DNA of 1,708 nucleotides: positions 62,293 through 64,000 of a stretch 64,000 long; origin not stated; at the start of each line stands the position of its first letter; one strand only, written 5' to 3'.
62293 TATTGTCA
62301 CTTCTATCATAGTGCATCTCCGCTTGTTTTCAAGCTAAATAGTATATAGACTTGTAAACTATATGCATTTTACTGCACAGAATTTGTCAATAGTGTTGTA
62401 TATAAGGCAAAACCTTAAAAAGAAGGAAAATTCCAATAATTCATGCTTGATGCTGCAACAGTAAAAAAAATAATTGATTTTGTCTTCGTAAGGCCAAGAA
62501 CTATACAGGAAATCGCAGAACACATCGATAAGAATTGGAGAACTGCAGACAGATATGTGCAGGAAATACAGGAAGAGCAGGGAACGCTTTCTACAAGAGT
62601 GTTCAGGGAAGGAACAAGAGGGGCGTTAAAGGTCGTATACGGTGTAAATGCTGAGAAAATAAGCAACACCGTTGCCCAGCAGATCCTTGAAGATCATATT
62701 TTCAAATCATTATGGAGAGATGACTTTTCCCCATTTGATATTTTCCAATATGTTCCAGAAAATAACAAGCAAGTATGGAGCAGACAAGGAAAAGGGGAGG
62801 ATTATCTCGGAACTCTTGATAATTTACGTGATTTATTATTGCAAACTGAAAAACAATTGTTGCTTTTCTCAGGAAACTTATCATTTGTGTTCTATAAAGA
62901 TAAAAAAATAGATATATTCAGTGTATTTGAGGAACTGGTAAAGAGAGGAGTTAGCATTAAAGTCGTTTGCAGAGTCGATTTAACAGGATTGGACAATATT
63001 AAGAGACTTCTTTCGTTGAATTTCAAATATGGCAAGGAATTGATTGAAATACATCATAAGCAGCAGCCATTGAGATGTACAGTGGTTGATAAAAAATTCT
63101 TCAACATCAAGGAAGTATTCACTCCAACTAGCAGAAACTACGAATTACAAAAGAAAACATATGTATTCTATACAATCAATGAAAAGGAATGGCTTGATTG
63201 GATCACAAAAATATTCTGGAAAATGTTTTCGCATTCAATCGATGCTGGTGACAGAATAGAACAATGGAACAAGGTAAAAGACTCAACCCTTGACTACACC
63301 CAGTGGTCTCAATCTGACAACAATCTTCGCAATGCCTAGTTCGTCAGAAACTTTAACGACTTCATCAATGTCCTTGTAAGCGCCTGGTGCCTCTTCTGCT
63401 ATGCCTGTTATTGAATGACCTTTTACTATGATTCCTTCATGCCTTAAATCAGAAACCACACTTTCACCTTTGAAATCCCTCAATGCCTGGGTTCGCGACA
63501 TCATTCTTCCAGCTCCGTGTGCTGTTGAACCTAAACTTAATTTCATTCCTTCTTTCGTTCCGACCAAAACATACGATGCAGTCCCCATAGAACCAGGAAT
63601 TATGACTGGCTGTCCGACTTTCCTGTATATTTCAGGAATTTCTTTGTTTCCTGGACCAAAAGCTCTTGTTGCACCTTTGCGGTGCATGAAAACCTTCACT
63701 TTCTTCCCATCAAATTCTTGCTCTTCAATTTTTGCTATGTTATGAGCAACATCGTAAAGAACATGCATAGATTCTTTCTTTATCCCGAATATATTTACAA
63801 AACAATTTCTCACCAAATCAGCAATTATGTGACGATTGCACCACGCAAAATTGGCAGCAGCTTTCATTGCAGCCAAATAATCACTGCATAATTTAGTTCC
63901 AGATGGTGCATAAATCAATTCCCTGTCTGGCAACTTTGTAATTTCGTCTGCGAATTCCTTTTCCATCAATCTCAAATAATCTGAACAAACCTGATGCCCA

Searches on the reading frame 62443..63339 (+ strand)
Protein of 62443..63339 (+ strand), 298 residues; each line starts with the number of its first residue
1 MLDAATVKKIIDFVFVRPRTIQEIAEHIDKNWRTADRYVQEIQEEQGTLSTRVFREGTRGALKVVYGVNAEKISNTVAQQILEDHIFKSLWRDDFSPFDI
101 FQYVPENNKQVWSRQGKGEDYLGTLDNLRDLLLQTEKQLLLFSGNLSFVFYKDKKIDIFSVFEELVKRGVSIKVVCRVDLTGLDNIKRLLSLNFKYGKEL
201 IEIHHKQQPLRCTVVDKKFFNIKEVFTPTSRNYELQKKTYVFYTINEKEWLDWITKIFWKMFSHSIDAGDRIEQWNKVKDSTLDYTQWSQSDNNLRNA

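Call 3: search_protein_families(library=pfam, proteins=[window:62443-63339:+], max_evalue=1)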
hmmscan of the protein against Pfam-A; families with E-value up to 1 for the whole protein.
window:62443-63339:+ (298 aa): 2 families
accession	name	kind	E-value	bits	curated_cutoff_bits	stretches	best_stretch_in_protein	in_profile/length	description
PF12644.12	DUF3782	-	0.051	14.2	24.4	1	20-74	12-66/78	Protein of unknown function (DUF3782)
PF24033.1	DUF7342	-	0.08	13.4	31.6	1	16-46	15-45/150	Family of unknown function (DUF7342)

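Call 4: search_protein_families(library=padloc, proteins=[window:62443-63339:+], max_evalue=1)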
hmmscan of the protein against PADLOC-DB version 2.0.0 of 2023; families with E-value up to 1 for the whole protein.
window:62443-63339:+ (298 aa): 0 families

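Call 5: search_protein_families(library=ncbifam, proteins=[window:62443-63339:+], max_evalue=1)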
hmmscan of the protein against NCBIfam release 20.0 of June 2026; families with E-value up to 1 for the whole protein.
window:62443-63339:+ (298 aa): 1 family
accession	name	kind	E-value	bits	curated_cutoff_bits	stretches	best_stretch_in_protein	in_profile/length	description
TIGR01687.1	moaD_arch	subfamily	0.18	12.3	49.5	0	25-79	17-71/88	MoaD family protein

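Call 31: search_solved_structures(query=window:62443-63339:+, max_evalue=10)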
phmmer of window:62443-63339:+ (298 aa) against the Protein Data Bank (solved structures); distinct sequences matched with E-value up to 10: 1.
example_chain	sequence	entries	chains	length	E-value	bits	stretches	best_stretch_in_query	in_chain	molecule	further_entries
8kc5_A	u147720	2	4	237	1.5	11.4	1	153-212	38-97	De novo design protein -T09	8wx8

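Call 33: find_homologous_proteins(query=window:62443-63339:+)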
Query window:62443-63339:+ (298 aa): 1217 proteins with E <= 0.001 among 1766 candidates; the best 120 are listed.
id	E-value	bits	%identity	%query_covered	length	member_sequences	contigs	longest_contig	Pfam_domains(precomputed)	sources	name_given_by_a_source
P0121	5.2e-197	671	100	100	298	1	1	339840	-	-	-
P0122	4.4e-139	481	75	94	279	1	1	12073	-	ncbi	-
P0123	1.2e-127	443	70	94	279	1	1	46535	-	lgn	-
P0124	2.3e-126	439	68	94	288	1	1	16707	-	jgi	jgi:hypothetical protein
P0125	4.1e-110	386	61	94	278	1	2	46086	-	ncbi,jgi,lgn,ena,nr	ncbi:MAG: hypothetical protein KKE50_01345 [Nanoarchaeota archaeon]|nr:hypothetical protein [Nanoarc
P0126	5.6e-110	385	61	94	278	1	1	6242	-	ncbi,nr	ncbi:MAG: hypothetical protein KKB21_01850 [Nanoarchaeota archaeon]|nr:hypothetical protein [Nanoarc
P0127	6.4e-110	385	61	94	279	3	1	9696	-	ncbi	-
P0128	9.1e-110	385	61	94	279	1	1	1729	-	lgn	-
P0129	2.4e-108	380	59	94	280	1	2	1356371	-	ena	-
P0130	2.8e-108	380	57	94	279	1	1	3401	-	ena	-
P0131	4.1e-108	379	60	94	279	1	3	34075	-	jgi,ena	-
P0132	6.9e-108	379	59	94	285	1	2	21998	-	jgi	jgi:hypothetical protein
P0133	8.0e-108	378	60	93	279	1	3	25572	-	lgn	-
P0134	1.6e-107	377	59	94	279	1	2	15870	-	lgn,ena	-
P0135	1.6e-107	377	59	94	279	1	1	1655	-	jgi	-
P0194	7.5e-102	359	58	94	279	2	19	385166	-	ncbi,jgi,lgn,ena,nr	ncbi:hypothetical protein HOA55_02900 [archaeon]|jgi:hypothetical protein|nr:hypothetical protein [a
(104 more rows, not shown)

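Call 34: find_encoding_contigs(protein=P0122, flank=6000, max_places=1)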
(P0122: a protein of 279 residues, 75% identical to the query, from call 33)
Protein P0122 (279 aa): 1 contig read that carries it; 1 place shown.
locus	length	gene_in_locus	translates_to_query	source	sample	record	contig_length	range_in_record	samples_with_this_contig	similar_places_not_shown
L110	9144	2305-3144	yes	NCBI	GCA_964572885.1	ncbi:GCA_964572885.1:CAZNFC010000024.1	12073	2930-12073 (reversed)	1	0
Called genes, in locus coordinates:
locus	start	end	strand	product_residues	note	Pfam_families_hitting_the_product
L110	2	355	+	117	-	?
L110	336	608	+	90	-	PF14947:HTH_45, PF14277:DUF4364 (weak)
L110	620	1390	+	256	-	-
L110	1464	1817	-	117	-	-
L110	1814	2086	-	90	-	-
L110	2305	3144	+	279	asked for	-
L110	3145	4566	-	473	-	PF01139:RtcB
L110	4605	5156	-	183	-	PF04307:YdjM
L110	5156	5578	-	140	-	PF01951:Archease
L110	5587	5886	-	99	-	-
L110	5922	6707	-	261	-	PF01026:TatD_DNase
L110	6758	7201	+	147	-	-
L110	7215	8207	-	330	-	-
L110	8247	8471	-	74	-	-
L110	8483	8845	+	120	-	-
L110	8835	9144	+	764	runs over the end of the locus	PF02359:CDC48_N, PF02933:CDC48_2 (weak), PF05496:RuvB_N (weak), PF00004:AAA, PF07724:AAA_2 (weak), PF17862:AAA_lid_3, PF00004:AAA, PF17862:AAA_lid_3, +27 more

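Call 35: find_encoding_contigs(protein=P0123, flank=6000, max_places=1)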
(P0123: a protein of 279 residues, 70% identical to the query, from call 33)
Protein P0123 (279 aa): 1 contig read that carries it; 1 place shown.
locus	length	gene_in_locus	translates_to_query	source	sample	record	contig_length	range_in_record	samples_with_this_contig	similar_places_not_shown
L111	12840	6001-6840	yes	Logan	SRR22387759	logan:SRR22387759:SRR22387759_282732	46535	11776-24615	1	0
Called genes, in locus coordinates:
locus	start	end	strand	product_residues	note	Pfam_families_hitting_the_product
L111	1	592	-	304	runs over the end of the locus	-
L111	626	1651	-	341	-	PF02784:Orn_Arg_deC_N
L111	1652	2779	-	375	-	-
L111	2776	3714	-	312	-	PF01916:DS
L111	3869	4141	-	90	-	-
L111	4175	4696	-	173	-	PF22769:DCD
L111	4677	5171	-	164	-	-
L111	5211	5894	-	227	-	-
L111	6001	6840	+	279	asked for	-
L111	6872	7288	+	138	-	PF00293:NUDIX (weak)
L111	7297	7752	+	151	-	-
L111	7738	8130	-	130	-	PF01981:PTH2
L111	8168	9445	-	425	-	PF01566:Nramp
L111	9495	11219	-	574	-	PF00920:ILVD_EDD_N, PF24877:ILV_EDD_C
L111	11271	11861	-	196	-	PF06941:NT5C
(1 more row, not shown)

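Call 36: find_encoding_contigs(protein=P0129, flank=6000, max_places=1)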
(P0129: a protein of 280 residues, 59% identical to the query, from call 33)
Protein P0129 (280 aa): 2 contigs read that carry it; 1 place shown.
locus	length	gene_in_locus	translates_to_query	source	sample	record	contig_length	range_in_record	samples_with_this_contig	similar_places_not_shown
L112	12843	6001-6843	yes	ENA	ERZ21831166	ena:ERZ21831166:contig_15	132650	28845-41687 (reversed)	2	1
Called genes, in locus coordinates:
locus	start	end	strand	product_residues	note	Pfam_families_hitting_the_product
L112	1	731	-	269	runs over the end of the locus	PF13476:AAA_23 (faint), PF00005:ABC_tran, PF13175:AAA_15 (faint), PF13304:AAA_21 (faint)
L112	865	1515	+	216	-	PF14582:Metallophos_3 (faint), PF00149:Metallophos, PF12850:Metallophos_2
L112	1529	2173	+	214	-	PF01966:HD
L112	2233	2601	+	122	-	-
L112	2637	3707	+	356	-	PF13353:Fer4_12 (weak), PF04055:Radical_SAM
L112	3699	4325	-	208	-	PF01712:dNK, PF13521:AAA_28 (weak)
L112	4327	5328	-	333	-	-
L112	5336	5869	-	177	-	PF13521:AAA_28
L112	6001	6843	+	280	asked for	-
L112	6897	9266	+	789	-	PF01751:Toprim, PF01131:Topoisom_bac, PF01396:Zn_ribbon_Top1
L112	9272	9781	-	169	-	PF01931:NTPase_I-T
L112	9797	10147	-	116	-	-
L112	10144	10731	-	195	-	-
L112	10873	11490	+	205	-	PF00293:NUDIX (weak), PF19368:WHD_AraR (weak), PF21906:WHD_NrtR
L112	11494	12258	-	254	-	PF00154:RecA_N, PF08423:Rad51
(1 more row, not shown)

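Call 37: find_encoding_contigs(protein=P0194, flank=6000, max_places=1)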
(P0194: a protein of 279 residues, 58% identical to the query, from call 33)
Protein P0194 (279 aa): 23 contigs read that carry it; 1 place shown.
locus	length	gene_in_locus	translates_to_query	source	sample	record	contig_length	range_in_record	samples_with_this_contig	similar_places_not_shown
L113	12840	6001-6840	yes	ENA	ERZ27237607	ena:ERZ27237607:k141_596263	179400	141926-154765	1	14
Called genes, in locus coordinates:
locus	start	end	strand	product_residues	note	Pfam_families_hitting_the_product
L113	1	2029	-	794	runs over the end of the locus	PF00133:tRNA-synt_1, PF01406:tRNA-synt_1e (faint), PF09334:tRNA-synt_1g, PF08264:Anticodon_1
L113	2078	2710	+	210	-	PF14582:Metallophos_3 (faint), PF00149:Metallophos, PF12850:Metallophos_2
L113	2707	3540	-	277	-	PF04055:Radical_SAM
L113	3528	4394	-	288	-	PF04055:Radical_SAM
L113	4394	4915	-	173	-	-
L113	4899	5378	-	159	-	PF01928:CYTH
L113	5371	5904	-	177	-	PF13521:AAA_28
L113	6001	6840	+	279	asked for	-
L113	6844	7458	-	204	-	-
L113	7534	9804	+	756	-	PF01751:Toprim, PF01131:Topoisom_bac, PF01396:Zn_ribbon_Top1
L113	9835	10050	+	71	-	-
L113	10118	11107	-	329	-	-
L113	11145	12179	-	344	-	PF04055:Radical_SAM, PF13186:SPASM (weak)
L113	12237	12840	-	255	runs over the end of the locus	PF00154:RecA_N, PF06745:ATPase (faint), PF08423:Rad51, PF01637:ATPase_2 (faint)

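Call 50: predict_structure(alignment_id=A2)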
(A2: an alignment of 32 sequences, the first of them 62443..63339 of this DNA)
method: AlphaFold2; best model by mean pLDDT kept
length: 298 residues; sequences in the alignment: 32
mean_pLDDT: 81.1   pTM: 0.69
mean pLDDT of the five models: 81.1, 80.2, 79.8, 79.1, 76.0
residues with pLDDT >= 90: 77; 70-90: 170; 50-70: 35; < 50: 16
segments of 3 or more residues with pLDDT < 50: 283-298
pLDDT, mean of each block of 10 residues (from residue 1): 82 85 93 91 80 69 77 67 86 84 83 76 73 91 86 83 93 92 88 89 92 86 75 66 87 91 90 78 48 44
secondary structure, 60 per line:
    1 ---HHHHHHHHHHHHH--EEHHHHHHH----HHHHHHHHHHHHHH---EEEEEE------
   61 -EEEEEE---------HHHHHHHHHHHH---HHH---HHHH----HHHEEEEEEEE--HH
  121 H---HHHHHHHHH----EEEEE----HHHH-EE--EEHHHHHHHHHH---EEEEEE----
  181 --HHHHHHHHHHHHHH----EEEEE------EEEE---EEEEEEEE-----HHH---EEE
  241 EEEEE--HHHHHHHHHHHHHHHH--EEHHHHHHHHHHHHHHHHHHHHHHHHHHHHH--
elements in order: H4-16 H21-27 H32-45 E49-54 E62-67 H77-88 H98-101 E109-116 H125-133 E138-142 H147-150 H158-167 E171-176 H183-196 E201-205 E212-215 E219-226 E238-245 H248-263 H268-296

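Call 53: fold_search(model_id=the predicted structure, library=pdb)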
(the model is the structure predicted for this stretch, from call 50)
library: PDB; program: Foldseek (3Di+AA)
matches with E <= 10: 1261; with E <= 0.001: 75
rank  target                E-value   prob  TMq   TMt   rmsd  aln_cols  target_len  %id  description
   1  5bpd_B                1.6e-09  1.00  0.34  0.38  26.9       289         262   13  Structure of TrmBL2, an archaeal chromatin protein, shows a novel mode of DNA binding. (released 2015-09-02)
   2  5bpd_C                3.9e-09  1.00  0.34  0.38  21.2       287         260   14  Structure of TrmBL2, an archaeal chromatin protein, shows a novel mode of DNA binding. (released 2015-09-02)
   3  4urj_B                9.9e-08  1.00  0.36  0.58   6.5       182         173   12  Crystal structure of human BJ-TSA-9 (released 2014-10-01)
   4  5bqt_B                1.9e-07  1.00  0.32  0.36  26.4       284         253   13  Structure of TrmBL2, an archaeal chromatin protein, shows a novel mode of DNA binding. (released 2015-09-02)
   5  1byr                  3.1e-07  1.00  0.37  0.68   5.5       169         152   11  CRYSTAL STRUCTURE OF A PHOSPHOLIPASE D FAMILY MEMBER, NUC FROM SALMONELLA TYPHIMURIUM (released 1999-10-19)
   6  5qhm                  3.9e-07  1.00  0.35  0.59   6.9       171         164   13  PanDDA analysis group deposition of models with modelled events (e.g. bound ligands) -- Crystal Structure of human FAM83 (released 2018-12-19)
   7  4urj_A                4.2e-07  1.00  0.38  0.64   6.2       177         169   13  Crystal structure of human BJ-TSA-9 (released 2014-10-01)
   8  4urj_D                5.0e-07  1.00  0.37  0.59   6.7       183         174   12  Crystal structure of human BJ-TSA-9 (released 2014-10-01)
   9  9fhk_A                5.6e-07  1.00  0.40  0.35  12.4       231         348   15  Structure of the F13 protein of Vaccinia virus (P21 crystal form) (released 2025-03-12)
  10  9fj0                  5.6e-07  1.00  0.38  0.32  12.3       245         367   16  Structure of the F13 protein (mutant G277C) of Vaccinia virus (released 2025-03-12)
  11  4urj_C                6.3e-07  1.00  0.34  0.55   6.9       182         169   13  Crystal structure of human BJ-TSA-9 (released 2014-10-01)
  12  4ggk                  1.2e-06  1.00  0.34  0.57   6.3       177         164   15  Crystal structure of Zucchini from mouse (mZuc / PLD6 / MitoPLD) bound to tungstate (released 2012-10-10)
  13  9fhs                  1.3e-06  1.00  0.39  0.33  12.6       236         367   14  Structure of the F13 protein of Vaccinia virus (F432 crystal form) (released 2025-03-12)
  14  6ehi_D                1.6e-06  1.00  0.37  0.63   6.2       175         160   10  NucT from Helicobacter pylori (released 2018-01-17)
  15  9fiz                  2.2e-06  1.00  0.40  0.33  14.5       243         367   14  Structure of the F13 protein (mutant A295E) of Vaccinia virus (released 2025-03-12)
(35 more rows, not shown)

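Call 69: search_protein_families(library=pfam, proteins=[L110:1814-2086:-, L110:1464-1817:-, L110:620-1390:+], max_evalue=0.01)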
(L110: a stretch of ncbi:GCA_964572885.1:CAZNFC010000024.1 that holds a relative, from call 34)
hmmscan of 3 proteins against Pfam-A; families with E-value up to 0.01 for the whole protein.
L110:1814-2086:- (90 aa): 0 families

L110:1464-1817:- (117 aa): 0 families

L110:620-1390:+ (256 aa): 0 families

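Call 76: search_protein_families(library=padloc, proteins=[L113:5371-5904:-, L113:4899-5378:-, L113:4394-4915:-, L113:3528-4394:-, L113:2707-3540:-], max_evalue=0.001)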
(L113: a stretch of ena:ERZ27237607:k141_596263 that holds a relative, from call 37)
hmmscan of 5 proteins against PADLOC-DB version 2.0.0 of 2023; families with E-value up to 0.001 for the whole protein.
L113:5371-5904:- (177 aa): 0 families

L113:4899-5378:- (159 aa): 0 families

L113:4394-4915:- (173 aa): 0 families

L113:3528-4394:- (288 aa): 1 family
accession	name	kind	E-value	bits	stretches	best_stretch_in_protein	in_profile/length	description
PDLC02904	pVip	-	0.00027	18.6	1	18-137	12-115/262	Viperins associated with kinases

L113:2707-3540:- (277 aa): 2 families
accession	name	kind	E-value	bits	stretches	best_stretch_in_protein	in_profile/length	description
PDLC02903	pVip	-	3.4e-06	24.7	1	23-229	7-187/257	Viperins not associated with kinases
PDLC02904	pVip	-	8.2e-05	20.2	1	23-198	10-166/262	Viperins associated with kinases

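Call 77: search_protein_families(library=ncbifam, proteins=[L113:5371-5904:-, L113:4899-5378:-, L113:4394-4915:-, L113:3528-4394:-, L113:2707-3540:-], max_evalue=0.001)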
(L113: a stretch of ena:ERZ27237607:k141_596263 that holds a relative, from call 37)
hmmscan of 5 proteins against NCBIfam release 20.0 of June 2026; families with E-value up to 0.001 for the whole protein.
L113:5371-5904:- (177 aa): 1 family
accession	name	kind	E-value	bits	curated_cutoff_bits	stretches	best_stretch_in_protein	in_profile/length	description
TIGR01526.1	nadR_NMN_Atrans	equivalog_domain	6.9e-07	28.8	341.15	1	4-153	165-317/325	nicotinamide-nucleotide adenylyltransferase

L113:4899-5378:- (159 aa): 1 family
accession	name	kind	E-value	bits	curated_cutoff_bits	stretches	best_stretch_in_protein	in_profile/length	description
TIGR00318.1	cyaB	equivalog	6.3e-17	61.9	57.95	1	2-154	4-173/174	class IV adenylate cyclase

L113:4394-4915:- (173 aa): 0 families

L113:3528-4394:- (288 aa): 11 families
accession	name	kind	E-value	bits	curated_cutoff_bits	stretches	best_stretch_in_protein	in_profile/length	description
TIGR03977.1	rSAM_pair_HxsC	equivalog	3e-06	26.4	267.9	1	13-136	29-141/292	His-Xaa-Ser system radical SAM maturase HxsC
NF045646.2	rSAM_Se_TrsS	equivalog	3.9e-06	25.7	490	1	18-163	95-229/441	radical SAM (seleno)protein TrsS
NF045702.1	rSAM_GDGT_ether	equivalog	1.1e-05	24.3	450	1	19-161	96-228/486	tetraether lipid synthase Tes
TIGR04280.1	geopep_mat_rSAM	hypoth_equivalog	2.7e-05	23.3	400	1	14-158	89-229/428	geopeptide radical SAM maturase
NF047865.1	rSAM_PapB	equivalog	6.8e-05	22.2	340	1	16-203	10-191/330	PapB family radical SAM/SPASM ranthipeptide maturase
TIGR04317.1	W_rSAM_matur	equivalog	8.2e-05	21.9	380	1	18-151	13-132/349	tungsten cofactor oxidoreductase radical SAM maturase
TIGR02666.1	moaA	equivalog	8.6e-05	21.6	284.05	1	18-139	19-132/336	GTP 3',8-cyclase MoaA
NF001199.0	PRK00164.2-1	equivalog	0.00016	21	231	1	17-140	20-129/308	GTP 3',8-cyclase MoaA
TIGR02668.1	moaA_archaeal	equivalog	0.00019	20.5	325.25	1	17-139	18-126/303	GTP 3',8-cyclase MoaA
NF038283.1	viperin_w_prok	equivalog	0.00037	19.7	180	1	18-116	11-106/281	viperin family antiviral radical SAM protein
NF038332.1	rSAM_rare_HxsC4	exception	0.00044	19.5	500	1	13-134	19-127/335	radical SAM protein HxsC4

L113:2707-3540:- (277 aa): 9 families
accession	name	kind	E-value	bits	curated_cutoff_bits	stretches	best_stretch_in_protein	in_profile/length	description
NF045646.2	rSAM_Se_TrsS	equivalog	8.2e-09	34.5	490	1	23-169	93-225/441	radical SAM (seleno)protein TrsS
TIGR02666.1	moaA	equivalog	3.2e-08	32.9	284.05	1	23-183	17-168/336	GTP 3',8-cyclase MoaA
NF045702.1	rSAM_GDGT_ether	equivalog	1.3e-07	30.6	450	1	17-171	87-228/486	tetraether lipid synthase Tes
TIGR00433.2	bioB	equivalog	1.5e-07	31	225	1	21-100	46-125/307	biotin synthase BioB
TIGR02668.1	moaA_archaeal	equivalog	3.2e-06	26.3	325.25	1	23-210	17-189/303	GTP 3',8-cyclase MoaA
TIGR04317.1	W_rSAM_matur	equivalog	5.2e-06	25.8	380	1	23-157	11-128/349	tungsten cofactor oxidoreductase radical SAM maturase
NF001199.0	PRK00164.2-1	equivalog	1.6e-05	24.2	231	1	15-168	12-144/308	GTP 3',8-cyclase MoaA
NF038283.1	viperin_w_prok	equivalog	0.00027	20.2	180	1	23-202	9-183/281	viperin family antiviral radical SAM protein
NF047865.1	rSAM_PapB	equivalog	0.00096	18.5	340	0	14-211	2-189/330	PapB family radical SAM/SPASM ranthipeptide maturase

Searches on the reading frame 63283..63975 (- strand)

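Call 88: search_protein_families(library=pfam, proteins=[window:63283-63975:-], max_evalue=0.001)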
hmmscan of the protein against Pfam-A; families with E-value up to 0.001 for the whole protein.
window:63283-63975:- (230 aa): 1 family
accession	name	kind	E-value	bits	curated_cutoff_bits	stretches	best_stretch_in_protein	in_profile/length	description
PF01139.22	RtcB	-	8.7e-83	279.3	27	1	2-230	202-426/426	tRNA-splicing ligase RtcB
